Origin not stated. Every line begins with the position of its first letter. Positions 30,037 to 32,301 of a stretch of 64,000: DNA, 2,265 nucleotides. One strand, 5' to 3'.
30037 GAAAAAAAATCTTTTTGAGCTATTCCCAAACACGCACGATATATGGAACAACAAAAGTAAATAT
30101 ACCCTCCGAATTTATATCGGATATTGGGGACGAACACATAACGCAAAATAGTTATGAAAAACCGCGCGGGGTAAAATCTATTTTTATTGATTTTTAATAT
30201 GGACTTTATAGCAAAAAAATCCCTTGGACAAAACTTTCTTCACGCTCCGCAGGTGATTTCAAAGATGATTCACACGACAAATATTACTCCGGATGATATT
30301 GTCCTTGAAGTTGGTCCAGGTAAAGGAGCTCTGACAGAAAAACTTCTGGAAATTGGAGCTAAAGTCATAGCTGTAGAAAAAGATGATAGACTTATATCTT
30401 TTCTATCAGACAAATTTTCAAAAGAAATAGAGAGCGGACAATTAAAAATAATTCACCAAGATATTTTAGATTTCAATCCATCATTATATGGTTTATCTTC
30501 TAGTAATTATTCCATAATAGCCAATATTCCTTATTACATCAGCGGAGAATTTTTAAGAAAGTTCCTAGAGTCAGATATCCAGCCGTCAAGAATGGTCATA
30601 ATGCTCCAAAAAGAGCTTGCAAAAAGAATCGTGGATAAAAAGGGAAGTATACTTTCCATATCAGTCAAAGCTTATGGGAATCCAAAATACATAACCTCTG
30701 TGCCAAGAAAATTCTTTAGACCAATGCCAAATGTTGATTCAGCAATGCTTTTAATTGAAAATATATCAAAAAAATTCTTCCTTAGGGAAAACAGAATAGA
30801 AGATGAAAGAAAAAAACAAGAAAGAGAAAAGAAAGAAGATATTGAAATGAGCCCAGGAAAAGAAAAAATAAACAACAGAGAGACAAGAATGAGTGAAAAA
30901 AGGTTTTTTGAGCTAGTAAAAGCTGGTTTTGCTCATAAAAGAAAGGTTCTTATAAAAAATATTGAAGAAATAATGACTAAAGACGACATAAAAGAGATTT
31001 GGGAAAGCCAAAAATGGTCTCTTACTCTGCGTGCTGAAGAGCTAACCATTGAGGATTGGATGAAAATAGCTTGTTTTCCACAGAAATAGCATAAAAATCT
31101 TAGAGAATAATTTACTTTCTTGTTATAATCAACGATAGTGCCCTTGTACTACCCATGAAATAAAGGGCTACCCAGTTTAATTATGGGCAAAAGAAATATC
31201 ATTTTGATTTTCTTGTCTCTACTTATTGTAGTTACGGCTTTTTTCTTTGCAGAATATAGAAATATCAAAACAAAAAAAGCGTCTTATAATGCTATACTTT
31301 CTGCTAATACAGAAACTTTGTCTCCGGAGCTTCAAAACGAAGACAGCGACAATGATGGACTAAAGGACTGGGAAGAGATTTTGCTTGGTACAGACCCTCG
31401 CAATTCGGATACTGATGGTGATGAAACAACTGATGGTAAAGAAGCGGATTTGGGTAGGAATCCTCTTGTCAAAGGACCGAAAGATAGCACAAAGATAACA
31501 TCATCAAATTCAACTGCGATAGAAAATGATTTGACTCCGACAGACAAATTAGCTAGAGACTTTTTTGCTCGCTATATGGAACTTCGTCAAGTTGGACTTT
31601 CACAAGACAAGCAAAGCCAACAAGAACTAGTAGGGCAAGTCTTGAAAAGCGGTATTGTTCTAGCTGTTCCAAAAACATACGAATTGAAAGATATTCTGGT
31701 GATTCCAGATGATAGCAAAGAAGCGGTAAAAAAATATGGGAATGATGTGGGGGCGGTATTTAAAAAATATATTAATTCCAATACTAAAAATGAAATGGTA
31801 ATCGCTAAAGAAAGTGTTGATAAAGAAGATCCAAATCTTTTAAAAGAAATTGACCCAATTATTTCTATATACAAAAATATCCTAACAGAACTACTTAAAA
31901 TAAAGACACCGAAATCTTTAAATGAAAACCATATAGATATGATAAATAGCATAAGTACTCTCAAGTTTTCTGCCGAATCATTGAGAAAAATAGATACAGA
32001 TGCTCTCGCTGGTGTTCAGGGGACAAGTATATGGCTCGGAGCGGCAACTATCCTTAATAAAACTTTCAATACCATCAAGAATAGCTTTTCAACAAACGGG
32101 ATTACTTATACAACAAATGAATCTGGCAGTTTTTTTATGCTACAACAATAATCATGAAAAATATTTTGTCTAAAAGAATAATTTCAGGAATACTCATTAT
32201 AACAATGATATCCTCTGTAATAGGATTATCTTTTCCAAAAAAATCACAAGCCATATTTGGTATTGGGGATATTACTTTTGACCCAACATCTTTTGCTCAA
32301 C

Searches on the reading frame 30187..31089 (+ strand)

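Call 24: search_protein_families(library=pfam, proteins=[window:30187-31089:+], max_evalue=0.001)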
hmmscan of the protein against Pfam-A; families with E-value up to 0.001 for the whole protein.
window:30187-31089:+ (300 aa): 2 families
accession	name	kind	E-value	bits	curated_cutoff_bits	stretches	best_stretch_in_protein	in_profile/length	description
PF00398.26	RrnaAD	-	1.8e-50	172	24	1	9-197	4-195/263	Ribosomal RNA adenine dimethylase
PF13649.12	Methyltransf_25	-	0.00095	20.2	27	0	39-97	1-59/97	Methyltransferase domain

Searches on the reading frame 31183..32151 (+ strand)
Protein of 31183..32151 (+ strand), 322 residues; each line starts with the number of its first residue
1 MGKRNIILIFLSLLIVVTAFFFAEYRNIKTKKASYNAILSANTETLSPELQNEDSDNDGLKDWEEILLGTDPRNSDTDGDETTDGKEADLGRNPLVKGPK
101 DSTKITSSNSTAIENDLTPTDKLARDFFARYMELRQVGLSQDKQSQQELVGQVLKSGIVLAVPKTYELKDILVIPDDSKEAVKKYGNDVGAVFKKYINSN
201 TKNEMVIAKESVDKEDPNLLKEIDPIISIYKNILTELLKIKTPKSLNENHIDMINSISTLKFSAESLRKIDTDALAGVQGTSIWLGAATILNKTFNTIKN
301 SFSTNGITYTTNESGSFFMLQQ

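Call 24: search_protein_families(library=pfam, proteins=[window:31183-32151:+], max_evalue=0.001)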
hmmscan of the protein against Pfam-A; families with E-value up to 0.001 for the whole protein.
window:31183-32151:+ (322 aa): 1 family
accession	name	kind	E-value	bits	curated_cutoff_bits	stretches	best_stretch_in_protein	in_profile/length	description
PF18884.5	TSP3_bac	-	9.8e-06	25.8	25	1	54-72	1-19/22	Bacterial TSP3 repeat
